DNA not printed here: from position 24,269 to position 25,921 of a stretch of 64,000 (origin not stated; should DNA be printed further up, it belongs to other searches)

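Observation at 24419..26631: Phage early operon for exopolysaccharide synthesis: processive GT2 + GH16 lipoprotein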

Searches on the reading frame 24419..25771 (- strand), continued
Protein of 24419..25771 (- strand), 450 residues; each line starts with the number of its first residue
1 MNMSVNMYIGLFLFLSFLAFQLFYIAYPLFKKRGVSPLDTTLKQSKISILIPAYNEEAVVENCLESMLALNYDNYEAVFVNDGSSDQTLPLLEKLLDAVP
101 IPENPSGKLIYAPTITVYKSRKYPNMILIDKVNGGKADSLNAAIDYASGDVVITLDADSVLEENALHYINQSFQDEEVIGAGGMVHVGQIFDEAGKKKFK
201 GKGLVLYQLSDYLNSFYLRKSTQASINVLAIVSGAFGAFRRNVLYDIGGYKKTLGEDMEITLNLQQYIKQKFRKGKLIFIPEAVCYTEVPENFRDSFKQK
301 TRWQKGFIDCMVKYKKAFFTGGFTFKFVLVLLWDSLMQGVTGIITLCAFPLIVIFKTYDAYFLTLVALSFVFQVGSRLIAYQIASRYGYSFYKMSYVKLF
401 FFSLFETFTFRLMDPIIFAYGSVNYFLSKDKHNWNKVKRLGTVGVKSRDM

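Call 38: find_related_loci(query=A1, collection=genome_contigs, flank=4000)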
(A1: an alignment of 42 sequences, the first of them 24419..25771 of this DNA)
Query A1 (450 aa) in genome_contigs; peptide patterns used: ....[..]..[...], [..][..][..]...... (x = any residue, [..] = any of these).
600 stretches matched a pattern (row limit reached: there are more); 492 encode a relative of the query (tblastn E <= 1e-3); the best 80 are kept; 80 distinct loci.
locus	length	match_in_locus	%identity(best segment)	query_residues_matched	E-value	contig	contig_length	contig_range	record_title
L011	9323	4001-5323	47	3-445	8e-128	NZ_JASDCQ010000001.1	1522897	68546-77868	Planococcus notacanthi strain APC 4016 APC4016-500_26Db_NODE_1, whole genome shotgun sequence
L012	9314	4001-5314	45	10-450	5e-125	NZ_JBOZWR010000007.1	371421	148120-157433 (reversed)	Planococcus sp. YIM B11945 YIM_B11945_ctg07, whole genome shotgun sequence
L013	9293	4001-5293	46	17-450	1e-123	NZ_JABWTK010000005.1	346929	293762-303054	Planococcus chinensis strain MB653 NODE_5_length_346929_cov_61.523518, whole genome shotgun sequence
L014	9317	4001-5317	43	9-450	1e-123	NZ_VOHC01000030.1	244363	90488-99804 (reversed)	Planomicrobium sp. CPCC 101079 NODE_6, whole genome shotgun sequence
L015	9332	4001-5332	44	3-449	6e-123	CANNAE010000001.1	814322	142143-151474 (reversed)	uncultured Planococcus sp. isolate YR2-158-J.fasta genome assembly, contig: NODE_1, whole genome shotgun sequence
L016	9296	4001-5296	44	11-442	5e-118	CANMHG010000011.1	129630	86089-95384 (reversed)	uncultured Bacillaceae bacterium isolate 4-1415.fasta genome assembly, contig: NODE_11, whole genome shotgun sequence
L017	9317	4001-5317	41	5-441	2e-115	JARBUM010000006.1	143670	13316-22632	MAG: Pelosinus sp. isolate L_E1_T20_C_bin.69 scaffold_425, whole genome shotgun sequence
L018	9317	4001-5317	40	7-445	9e-115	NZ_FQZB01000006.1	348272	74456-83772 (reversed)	Clostridium cavendishii DSM 21758, whole genome shotgun sequence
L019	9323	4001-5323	42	2-442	1e-114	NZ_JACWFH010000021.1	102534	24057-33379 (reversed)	Mesobacillus maritimus strain PL-B2 PL-B2_contig_21, whole genome shotgun sequence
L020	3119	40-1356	43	5-441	1e-117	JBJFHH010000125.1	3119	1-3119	MAG: Bacillus sp. (in: firmicutes) isolate PUUB37_bin.019 NODE_32391_length_3119_cov_89.349217, whole genome shotgun seq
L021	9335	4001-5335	41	6-448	8e-112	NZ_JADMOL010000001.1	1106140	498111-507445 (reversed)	Paenibacillus sp. 1001270B_150601_E10 NODE_1_length_1106140_cov_4.47659, whole genome shotgun sequence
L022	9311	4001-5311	40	9-445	5e-106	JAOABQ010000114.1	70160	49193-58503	MAG: Clostridia bacterium isolate SKW182 k141_1529260, whole genome shotgun sequence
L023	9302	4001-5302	40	9-442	1e-105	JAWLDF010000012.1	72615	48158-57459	MAG: Bacilli bacterium isolate 15dZY3.bin.90 NODE_610_length_72615_cov_11.841897, whole genome shotgun sequence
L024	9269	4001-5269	40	21-441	8e-106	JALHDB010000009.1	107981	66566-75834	MAG: Negativicutes bacterium isolate 1-no_shock_S1_026 scaffold_55, whole genome shotgun sequence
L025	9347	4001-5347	40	4-447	8e-105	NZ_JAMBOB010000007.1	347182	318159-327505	Neobacillus niacini strain MER TA 87 NODE_7_, whole genome shotgun sequence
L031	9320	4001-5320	40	7-446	2e-103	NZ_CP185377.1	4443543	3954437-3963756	Bacillus salacetis strain SM2309 chromosome, complete genome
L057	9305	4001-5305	39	7-441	2e-98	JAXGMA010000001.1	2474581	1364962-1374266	MAG: Christensenellales bacterium isolate AnMBR.bin221 bin221_1, whole genome shotgun sequence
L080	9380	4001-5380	33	11-439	2e-67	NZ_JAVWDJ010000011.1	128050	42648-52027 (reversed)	MAG: Clostridium sp. isolate CGS10Y4-bin81 NODE_79_length_128050_cov_10.790976, whole genome shotgun sequence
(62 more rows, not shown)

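Call 39: predict_structure(alignment_id=A1)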
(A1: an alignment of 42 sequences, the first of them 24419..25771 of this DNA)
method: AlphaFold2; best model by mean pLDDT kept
length: 450 residues; sequences in the alignment: 42
mean_pLDDT: 85.3   pTM: 0.87
mean pLDDT of the five models: 85.3, 85.3, 85.0, 84.4, 83.6
residues with pLDDT >= 90: 210; 70-90: 180; 50-70: 54; < 50: 6
segments of 3 or more residues with pLDDT < 50: 447-450
pLDDT, mean of each block of 10 residues (from residue 1): 75 84 91 83 96 87 90 96 88 96 92 96 97 91 97 92 94 97 86 58 80 91 89 80 96 88 95 95 88 84 88 91 92 75 60 69 79 89 89 85 82 80 81 57 49
secondary structure, 60 per line:
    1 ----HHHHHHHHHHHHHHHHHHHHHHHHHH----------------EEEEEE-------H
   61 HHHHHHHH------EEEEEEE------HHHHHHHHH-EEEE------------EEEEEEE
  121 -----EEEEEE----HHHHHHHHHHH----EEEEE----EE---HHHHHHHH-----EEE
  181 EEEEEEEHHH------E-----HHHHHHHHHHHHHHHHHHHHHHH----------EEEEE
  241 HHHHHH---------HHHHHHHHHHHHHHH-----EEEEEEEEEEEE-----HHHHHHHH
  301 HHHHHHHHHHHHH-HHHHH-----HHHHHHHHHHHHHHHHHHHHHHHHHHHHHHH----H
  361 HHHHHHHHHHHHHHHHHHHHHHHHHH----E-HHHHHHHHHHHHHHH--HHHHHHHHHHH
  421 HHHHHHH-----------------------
elements in order: H5-30 E47-52 H60-68 E75-81 H88-96 E98-101 E114-120 E126-131 H136-146 E151-155 H165-172 E178-187 H203-225 E236-240 H241-246 H256-270 E276-287 H293-313 H315-319 H325-355 H360-386 H393-407 H410-427

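Call 43: search_protein_families(library=pfam, proteins=[L019:5378-6313:+, L031:5335-6267:+, L017:5396-6142:+, L006:9374-10486:+, L006:10483-11649:+, L080:2765-3988:+, L006:8001-9356:+, L057:2004-4001:+], max_evalue=0.001)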
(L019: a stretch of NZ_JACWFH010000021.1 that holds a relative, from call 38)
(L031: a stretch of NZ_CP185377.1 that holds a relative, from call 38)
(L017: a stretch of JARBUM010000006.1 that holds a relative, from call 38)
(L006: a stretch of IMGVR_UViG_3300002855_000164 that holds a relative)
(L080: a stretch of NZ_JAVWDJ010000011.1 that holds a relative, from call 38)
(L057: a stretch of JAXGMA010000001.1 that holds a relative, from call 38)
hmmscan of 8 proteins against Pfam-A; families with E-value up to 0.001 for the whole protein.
L019:5378-6313:+ (311 aa): 1 family
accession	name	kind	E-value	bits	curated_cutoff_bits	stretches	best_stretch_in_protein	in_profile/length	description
PF01522.26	Polysacc_deac_1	-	3.8e-17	62.8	23.1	1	138-271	5-122/124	Polysaccharide deacetylase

L031:5335-6267:+ (310 aa): 1 family
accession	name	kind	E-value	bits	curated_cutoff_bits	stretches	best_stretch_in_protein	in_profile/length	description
PF01522.26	Polysacc_deac_1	-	1.9e-17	63.8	23.1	1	136-272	5-123/124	Polysaccharide deacetylase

L017:5396-6142:+ (248 aa): 1 family
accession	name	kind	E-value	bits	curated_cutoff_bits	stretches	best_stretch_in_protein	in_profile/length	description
PF01522.26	Polysacc_deac_1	-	7.9e-36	123.2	23.1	1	52-174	2-123/124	Polysaccharide deacetylase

L006:9374-10486:+ (370 aa): 1 family
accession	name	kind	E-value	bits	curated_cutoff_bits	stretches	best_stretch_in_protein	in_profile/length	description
PF01757.29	Acyl_transf_3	-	1.9e-39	136.1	31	1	15-350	2-323/326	Acyltransferase domain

L006:10483-11649:+ (388 aa): 2 families
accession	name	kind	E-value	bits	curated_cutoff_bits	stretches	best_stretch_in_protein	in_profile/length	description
PF00704.34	Glyco_hydro_18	-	1.2e-69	235.8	29.6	1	45-372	4-317/317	Glycosyl hydrolases family 18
PF23916.1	TIM-barrel_EndoS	-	0.00014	22.1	27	1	134-231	93-172/238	Endo-beta-N-acetylglucosaminidase EndoS TIM-barrel domain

L080:2765-3988:+ (407 aa): 2 families
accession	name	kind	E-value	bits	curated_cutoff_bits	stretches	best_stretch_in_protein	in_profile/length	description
PF13646.12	HEAT_2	-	3.8e-14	53.2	27.7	2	271-349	6-87/88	HEAT repeats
PF02985.28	HEAT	-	4.9e-08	32.9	23.5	0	329-349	4-24/31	HEAT repeat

L006:8001-9356:+ (451 aa): 6 families
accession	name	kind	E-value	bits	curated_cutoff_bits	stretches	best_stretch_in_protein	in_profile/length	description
PF00535.33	Glycos_transf_2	-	6.4e-25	88.5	23.3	1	44-242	1-163/168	Glycosyl transferase family 2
PF13641.12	Glyco_tranf_2_3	-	3.5e-18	66.9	27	1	43-304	3-229/230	Glycosyltransferase like family 2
PF13632.12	Glyco_trans_2_3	-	2.7e-14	53.9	27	1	147-366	1-190/198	Glycosyl transferase family group 2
PF03142.21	Chitin_synth_2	-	4.9e-06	25.9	27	0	146-401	203-469/527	Chitin synthase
PF10111.15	Glyco_tranf_2_2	-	3.1e-05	24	27.3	0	44-103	1-62/276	Glycosyltransferase like family 2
PF13704.12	Glyco_tranf_2_4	-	0.00054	20.8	27.5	0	51-157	2-84/98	Glycosyl transferase family 2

L057:2004-4001:+ (665 aa): 3 families
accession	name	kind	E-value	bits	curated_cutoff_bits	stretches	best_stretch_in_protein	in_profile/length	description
PF00722.28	Glyco_hydro_16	-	6.1e-24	84.9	22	1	480-642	8-167/175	Glycosyl hydrolases family 16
PF01522.26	Polysacc_deac_1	-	6.6e-18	65.3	23.1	1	217-333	9-120/124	Polysaccharide deacetylase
PF03935.22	SKN1_KRE6_Sbg1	-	5.7e-09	35.4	30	1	402-540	73-221/501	Beta-glucan synthesis-associated protein SKN1/KRE6/Sbg1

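Call 45: fold_search(model_id=the predicted structure, library=pdb)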
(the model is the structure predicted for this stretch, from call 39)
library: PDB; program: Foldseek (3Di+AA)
matches with E <= 10: 500; with E <= 0.001: 400
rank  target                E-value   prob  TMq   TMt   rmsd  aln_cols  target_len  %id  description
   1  7sp7_A                1.4e-18  1.00  0.61  0.56  10.5       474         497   20  Chlorella virus hyaluronan synthase inhibited by UDP (released 2022-04-06)
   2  7sp8_A                2.6e-18  1.00  0.62  0.56  10.1       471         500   18  Chlorella virus Hyaluronan Synthase bound to UDP-GlcNAc (released 2022-04-06)
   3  8sne_A                1.6e-17  1.00  0.60  0.56  10.2       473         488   18  Chlorella virus Hyaluronan Synthase bound to GlcA extended GlcNAc primer and UDP (released 2024-05-01)
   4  9yq4_A                1.7e-17  1.00  0.67  0.61   5.4       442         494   19  Chlorella virus hyaluronan synthase bound to a proofreading UDP-GlcA (released 2025-12-10)
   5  9yq5_A                2.8e-17  1.00  0.62  0.56  11.2       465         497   18  Chlorella virus hyaluronan synthase bound to an inserted UDP-GlcA (released 2025-12-10)
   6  8snc_A                3.4e-17  1.00  0.68  0.62   5.0       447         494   18  Chlorella virus Hyaluronan Synthase bound to GlcA extended GlcNAc primer (released 2024-05-01)
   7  7sp9_A                5.6e-17  1.00  0.62  0.57   6.8       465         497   17  Chlorella virus Hyaluronan Synthase in the GlcNAc-primed channel-closed state (released 2022-04-06)
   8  9yq2_A                7.9e-17  1.00  0.65  0.61  10.3       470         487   19  Chlorella virus hyaluronan synthase bound to DDM (released 2025-12-10)
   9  8smp_A                1.0e-16  1.00  0.55  0.48  13.8       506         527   15  Xenopus laevis hyaluronan synthase 1, UDP-bound, gating loop inserted state (released 2024-05-01)
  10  8smn_A                1.9e-16  1.00  0.53  0.46  14.8       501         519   15  Xenopus laevis hyaluronan synthase 1, nascent HA polymer bound state (released 2024-05-01)
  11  8smm_A                3.8e-16  1.00  0.52  0.46  14.9       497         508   13  Xenopus laevis hyaluronan synthase 1 (released 2024-05-01)
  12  7sp6_A                8.5e-16  1.00  0.62  0.57   9.9       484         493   18  Chlorella virus hyaluronan synthase (released 2022-04-06)
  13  9kqc_A                1.1e-15  1.00  0.62  0.57  11.2       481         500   18  Chlorella virus Hyaluronan Synthase bound to VNAR (released 2025-05-14)
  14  8k3w_A                1.3e-14  1.00  0.52  0.35  15.1       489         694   16  S. cerevisiae Chs1 in complex with UDP-GlcNAc and GlcNAc (released 2023-10-18)
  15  8k3t_A                1.9e-14  1.00  0.52  0.38  14.2       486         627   16  S. cerevisiae Chs1 in complex with UDP (released 2023-10-18)
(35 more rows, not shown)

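Call 46: find_encoding_contigs(protein=P0001, flank=6000, max_places=3)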
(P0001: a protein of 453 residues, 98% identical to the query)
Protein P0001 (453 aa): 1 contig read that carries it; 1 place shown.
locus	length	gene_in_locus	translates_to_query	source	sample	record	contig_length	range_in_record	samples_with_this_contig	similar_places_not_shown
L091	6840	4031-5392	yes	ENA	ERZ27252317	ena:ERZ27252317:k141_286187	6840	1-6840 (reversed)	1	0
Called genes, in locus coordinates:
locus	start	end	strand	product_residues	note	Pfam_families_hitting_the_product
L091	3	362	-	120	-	?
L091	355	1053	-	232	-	PF04973:NMN_transporter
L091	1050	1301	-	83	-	-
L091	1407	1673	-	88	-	-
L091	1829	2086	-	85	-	-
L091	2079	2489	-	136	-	-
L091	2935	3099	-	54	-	-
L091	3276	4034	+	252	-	PF03935:SKN1_KRE6_Sbg1, PF00722:Glyco_hydro_16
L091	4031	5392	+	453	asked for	PF13506:Glyco_transf_21 (faint), PF03142:Chitin_synth_2 (faint), PF00535:Glycos_transf_2, PF01644:Chitin_synth_1 (faint), PF13641:Glyco_tranf_2_3, PF13632:Glyco_trans_2_3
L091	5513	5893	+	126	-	-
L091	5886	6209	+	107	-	-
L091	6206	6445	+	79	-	-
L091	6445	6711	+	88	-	-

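Call 57: search_protein_families(library=ncbifam, proteins=[L019:5378-6313:+, L031:5335-6267:+, L017:5396-6142:+, L006:10483-11649:+, L006:9374-10486:+, L006:8001-9356:+, L001:10001-11386:+, L019:4001-5323:+], max_evalue=0.00001)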
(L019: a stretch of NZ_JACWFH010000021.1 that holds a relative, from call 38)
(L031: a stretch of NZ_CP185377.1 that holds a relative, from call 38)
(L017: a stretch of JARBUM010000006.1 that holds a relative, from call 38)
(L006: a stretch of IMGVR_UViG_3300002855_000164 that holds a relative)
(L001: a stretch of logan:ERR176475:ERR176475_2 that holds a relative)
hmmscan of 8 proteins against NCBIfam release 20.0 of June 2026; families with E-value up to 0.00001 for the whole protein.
L019:5378-6313:+ (311 aa): 4 families
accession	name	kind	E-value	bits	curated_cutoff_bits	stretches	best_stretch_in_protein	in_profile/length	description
TIGR03933.1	PIA_icaB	equivalog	2.7e-34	118.8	248.35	1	73-295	4-229/245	intercellular adhesin biosynthesis polysaccharide N-deacetylase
TIGR03938.2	deacetyl_PgaB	equivalog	5.5e-25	87.7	321.9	1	70-215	1-147/621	poly-beta-1,6-N-acetyl-D-glucosamine N-deacetylase PgaB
NF011177.0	PRK14582.1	equivalog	3.5e-16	58.6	923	1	69-172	46-139/671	poly-beta-1,6-N-acetyl-D-glucosamine N-deacetylase PgaB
NF011176.0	PRK14581.1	equivalog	1.1e-12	46.9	1091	1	70-185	47-153/673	poly-beta-1,6-N-acetyl-D-glucosamine N-deacetylase PgaB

L031:5335-6267:+ (310 aa): 4 families
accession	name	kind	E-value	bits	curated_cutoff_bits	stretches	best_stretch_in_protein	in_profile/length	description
TIGR03933.1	PIA_icaB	equivalog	1.4e-34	119.7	248.35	1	74-297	6-231/245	intercellular adhesin biosynthesis polysaccharide N-deacetylase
TIGR03938.2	deacetyl_PgaB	equivalog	8.9e-32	110.1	321.9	1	73-309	5-264/621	poly-beta-1,6-N-acetyl-D-glucosamine N-deacetylase PgaB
NF011177.0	PRK14582.1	equivalog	3.4e-21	75.2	923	1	98-308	67-305/671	poly-beta-1,6-N-acetyl-D-glucosamine N-deacetylase PgaB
NF011176.0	PRK14581.1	equivalog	6.4e-18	64.2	1091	1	99-213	68-190/673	poly-beta-1,6-N-acetyl-D-glucosamine N-deacetylase PgaB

L017:5396-6142:+ (248 aa): 8 families
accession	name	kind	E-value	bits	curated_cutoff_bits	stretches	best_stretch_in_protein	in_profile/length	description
NF045821.1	PgAcgDacpgdA1_Bac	equivalog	1.4e-56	191.5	400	1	50-246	81-278/282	peptidoglycan-N-acetylglucosamine deacetylase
TIGR02764.1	spore_ybaN_pdaB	equivalog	9.4e-55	185.3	237.4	1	53-242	2-190/191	polysaccharide deacetylase family sporulation protein PdaB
TIGR04243.1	nodulat_NodB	equivalog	6.7e-51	172.6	240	1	57-227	2-184/197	chitooligosaccharide deacetylase NodB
TIGR02873.1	spore_ylxY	hypoth_equivalog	1.1e-37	129.7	391.5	1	45-234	74-258/268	probable sporulation protein, polysaccharide deacetylase family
TIGR02884.1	spore_pdaA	equivalog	6.5e-36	124.1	298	1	44-233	24-214/224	delta-lactam-biosynthetic de-N-acetylase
NF045820.1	PgAcgDacpgdA_Strep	equivalog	1.1e-34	120.1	800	1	41-243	250-448/463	peptidoglycan-N-acetylglucosamine deacetylase PgdA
NF045822.1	PgAcgDacpgdA2_Bac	equivalog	3.8e-29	101.9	400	1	38-230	52-249/274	peptidoglycan-N-acetylglucosamine deacetylase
TIGR03006.1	pepcterm_polyde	equivalog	2.1e-15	56.6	276.2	1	73-156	37-121/272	XrtA system polysaccharide deacetylase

L006:10483-11649:+ (388 aa): 1 family
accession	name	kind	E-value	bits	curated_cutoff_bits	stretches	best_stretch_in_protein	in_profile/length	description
NF052619.1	ChiD_Serratia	equivalog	5.1e-44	150.9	750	2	93-279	93-276/416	chitinase ChiD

L006:9374-10486:+ (370 aa): 1 family
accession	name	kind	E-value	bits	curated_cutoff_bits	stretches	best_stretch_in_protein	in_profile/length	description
NF003014.0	PRK03854.1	equivalog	2.3e-11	43.5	338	1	10-356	5-360/386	glucans biosynthesis protein MdoC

L006:8001-9356:+ (451 aa): 14 families
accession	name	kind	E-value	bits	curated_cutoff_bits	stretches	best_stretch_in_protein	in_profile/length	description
TIGR03937.1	PgaC_IcaA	equivalog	6.8e-41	140.5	422.3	2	120-391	100-362/407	poly-beta-1,6-N-acetyl-D-glucosamine synthase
TIGR03111.1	glyc2_xrt_Gpos1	hypoth_equivalog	4e-31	108.3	363.95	1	36-431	44-414/439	TIGR03111 family XrtG-associated glycosyltransferase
TIGR04283.1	glyco_like_mftF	equivalog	2.2e-15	56.9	182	1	43-171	1-99/221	TIGR04283 family arsenosugar biosynthesis glycosyltransferase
TIGR03965.1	mycofact_glyco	equivalog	2.9e-14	52.8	280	1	26-88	57-123/467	mycofactocin biosynthesis glycosyltransferase MftF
TIGR04242.1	nodulat_NodC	equivalog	1.8e-13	50.3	550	1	18-313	25-292/395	chitooligosaccharide synthase NodC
NF007482.0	PRK10073.1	equivalog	1.5e-12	47.2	423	1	40-90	5-55/334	glycosyltransferase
NF041875.1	EPS_EpsD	equivalog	2.1e-12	47.1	370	1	43-295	1-216/325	exopolysaccharide biosynthesis glycosyltransferase EpsD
NF050050.1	ProtGlycPglI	equivalog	1.4e-10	41.1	500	1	42-225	3-157/306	GalNAc(5)-diNAcBac-PP-undecaprenol beta-1,3-glucosyltransferase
TIGR03030.1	CelA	equivalog_domain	2.1e-10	39.3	699.1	1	14-156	104-240/714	UDP-forming cellulose synthase catalytic subunit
NF047683.1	TeichurnBiosyTuaG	equivalog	1.4e-09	38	400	1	40-91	5-56/252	teichuronic acid biosynthesis protein TuaG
NF047588.1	GlcsyltransPgfSStrep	equivalog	3.7e-09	36.2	500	1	43-155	3-96/308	glycosyltransferase PgfS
NF010496.0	PRK13915.1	equivalog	8.2e-08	31.7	262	0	32-87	22-80/307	glucosyl-3-phosphoglycerate synthase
NF041394.1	GtaseAglG_Halo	equivalog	3e-07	30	440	0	125-283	63-212/304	glucosyl-dolichyl phosphate glucuronosyltransferase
NF045692.1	OglycostaseCruG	equivalog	7.2e-06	25.2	600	0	42-91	42-91/386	2'-O-glycosyltransferase CruG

L001:10001-11386:+ (461 aa): 15 families
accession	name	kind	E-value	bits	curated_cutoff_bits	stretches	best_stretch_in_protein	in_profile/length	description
TIGR03937.1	PgaC_IcaA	equivalog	8.2e-43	146.9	422.3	2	118-337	97-302/407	poly-beta-1,6-N-acetyl-D-glucosamine synthase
TIGR03111.1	glyc2_xrt_Gpos1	hypoth_equivalog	2.4e-28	99.1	363.95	1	118-405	102-391/439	TIGR03111 family XrtG-associated glycosyltransferase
TIGR04283.1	glyco_like_mftF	equivalog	1.5e-15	57.4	182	1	43-177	1-104/221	TIGR04283 family arsenosugar biosynthesis glycosyltransferase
TIGR04242.1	nodulat_NodC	equivalog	6e-14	51.8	550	1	110-401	97-378/395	chitooligosaccharide synthase NodC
NF007482.0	PRK10073.1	equivalog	3.3e-13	49.4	423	1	40-94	5-59/334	glycosyltransferase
NF041875.1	EPS_EpsD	equivalog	3.7e-13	49.6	370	1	115-294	48-217/325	exopolysaccharide biosynthesis glycosyltransferase EpsD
NF053846.1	glyco_with_XrtP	equivalog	2.2e-10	39.8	520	0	137-328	126-326/440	XrtP-associated glycosyltransferase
NF041394.1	GtaseAglG_Halo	equivalog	1.6e-09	37.4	440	1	124-257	61-184/304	glucosyl-dolichyl phosphate glucuronosyltransferase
TIGR03965.1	mycofact_glyco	equivalog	4.5e-08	32.4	280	0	40-86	73-121/467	mycofactocin biosynthesis glycosyltransferase MftF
TIGR03030.1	CelA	equivalog_domain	4.8e-08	31.5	699.1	1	2-309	89-382/714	UDP-forming cellulose synthase catalytic subunit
NF047588.1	GlcsyltransPgfSStrep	equivalog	1.6e-07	30.9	500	1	41-92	1-56/308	glycosyltransferase PgfS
NF050050.1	ProtGlycPglI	equivalog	1.6e-06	27.7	500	0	42-166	3-104/306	GalNAc(5)-diNAcBac-PP-undecaprenol beta-1,3-glucosyltransferase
NF045692.1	OglycostaseCruG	equivalog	1.6e-06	27.4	600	1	7-98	3-98/386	2'-O-glycosyltransferase CruG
NF038299.1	EPS_HpsN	equivalog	2.9e-06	26.5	425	0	42-94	2-53/317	hormogonium polysaccharide biosynthesis glycosyltransferase HpsN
NF047683.1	TeichurnBiosyTuaG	equivalog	4.2e-06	26.6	400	0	42-90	7-55/252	teichuronic acid biosynthesis protein TuaG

L019:4001-5323:+ (441 aa): 11 families
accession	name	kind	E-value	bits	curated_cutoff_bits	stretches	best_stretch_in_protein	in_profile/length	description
TIGR03937.1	PgaC_IcaA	equivalog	3.5e-39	134.9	422.3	2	122-421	99-385/407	poly-beta-1,6-N-acetyl-D-glucosamine synthase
TIGR03111.1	glyc2_xrt_Gpos1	hypoth_equivalog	2.4e-34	118.9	363.95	1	131-433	115-414/439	TIGR03111 family XrtG-associated glycosyltransferase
TIGR04242.1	nodulat_NodC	equivalog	2.2e-12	46.7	550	1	125-317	109-293/395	chitooligosaccharide synthase NodC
TIGR04283.1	glyco_like_mftF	equivalog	6.2e-12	45.6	182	1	47-179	2-104/221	TIGR04283 family arsenosugar biosynthesis glycosyltransferase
NF007482.0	PRK10073.1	equivalog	7.1e-11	41.7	423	1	43-164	5-102/334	glycosyltransferase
NF041875.1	EPS_EpsD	equivalog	1.9e-09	37.4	370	0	108-296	39-214/325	exopolysaccharide biosynthesis glycosyltransferase EpsD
TIGR03965.1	mycofact_glyco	equivalog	2.1e-09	36.8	280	0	132-184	139-191/467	mycofactocin biosynthesis glycosyltransferase MftF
TIGR03030.1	CelA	equivalog_domain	2.3e-09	35.9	699.1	1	47-314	134-382/714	UDP-forming cellulose synthase catalytic subunit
NF047683.1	TeichurnBiosyTuaG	equivalog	2.7e-08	33.8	400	0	44-94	6-56/252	teichuronic acid biosynthesis protein TuaG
NF053846.1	glyco_with_XrtP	equivalog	5.8e-08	31.8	520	1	146-401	132-396/440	XrtP-associated glycosyltransferase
NF047588.1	GlcsyltransPgfSStrep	equivalog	1.1e-06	28.1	500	0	46-93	3-54/308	glycosyltransferase PgfS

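Call 61: find_encoding_contigs(protein=P0006, flank=8000, max_places=2)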
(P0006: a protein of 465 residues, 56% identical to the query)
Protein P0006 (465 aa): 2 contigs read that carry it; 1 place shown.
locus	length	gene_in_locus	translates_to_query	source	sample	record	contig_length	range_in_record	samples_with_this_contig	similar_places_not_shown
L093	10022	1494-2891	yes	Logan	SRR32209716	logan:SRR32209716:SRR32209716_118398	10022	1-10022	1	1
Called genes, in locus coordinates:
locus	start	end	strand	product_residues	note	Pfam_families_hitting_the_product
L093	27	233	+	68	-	-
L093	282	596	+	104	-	-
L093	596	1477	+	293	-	PF03935:SKN1_KRE6_Sbg1, PF00722:Glyco_hydro_16, PF03935:SKN1_KRE6_Sbg1 (weak)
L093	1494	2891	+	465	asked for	PF13506:Glyco_transf_21 (faint), PF03142:Chitin_synth_2 (faint), PF00535:Glycos_transf_2, PF10111:Glyco_tranf_2_2 (faint), PF13641:Glyco_tranf_2_3, PF01644:Chitin_synth_1 (faint), PF13632:Glyco_trans_2_3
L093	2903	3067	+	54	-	-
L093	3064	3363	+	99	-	-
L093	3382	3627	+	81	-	-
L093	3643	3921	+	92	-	-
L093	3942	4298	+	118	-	-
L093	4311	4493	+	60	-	-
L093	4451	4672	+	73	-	-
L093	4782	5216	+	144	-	-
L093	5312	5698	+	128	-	-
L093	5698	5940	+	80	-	-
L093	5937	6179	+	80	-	-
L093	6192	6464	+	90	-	-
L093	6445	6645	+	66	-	-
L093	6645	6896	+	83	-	-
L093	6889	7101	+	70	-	-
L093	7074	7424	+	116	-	-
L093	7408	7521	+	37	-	-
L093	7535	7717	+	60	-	-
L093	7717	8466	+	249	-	-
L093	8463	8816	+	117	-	-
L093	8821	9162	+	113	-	-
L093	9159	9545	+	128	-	-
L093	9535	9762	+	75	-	-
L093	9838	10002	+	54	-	-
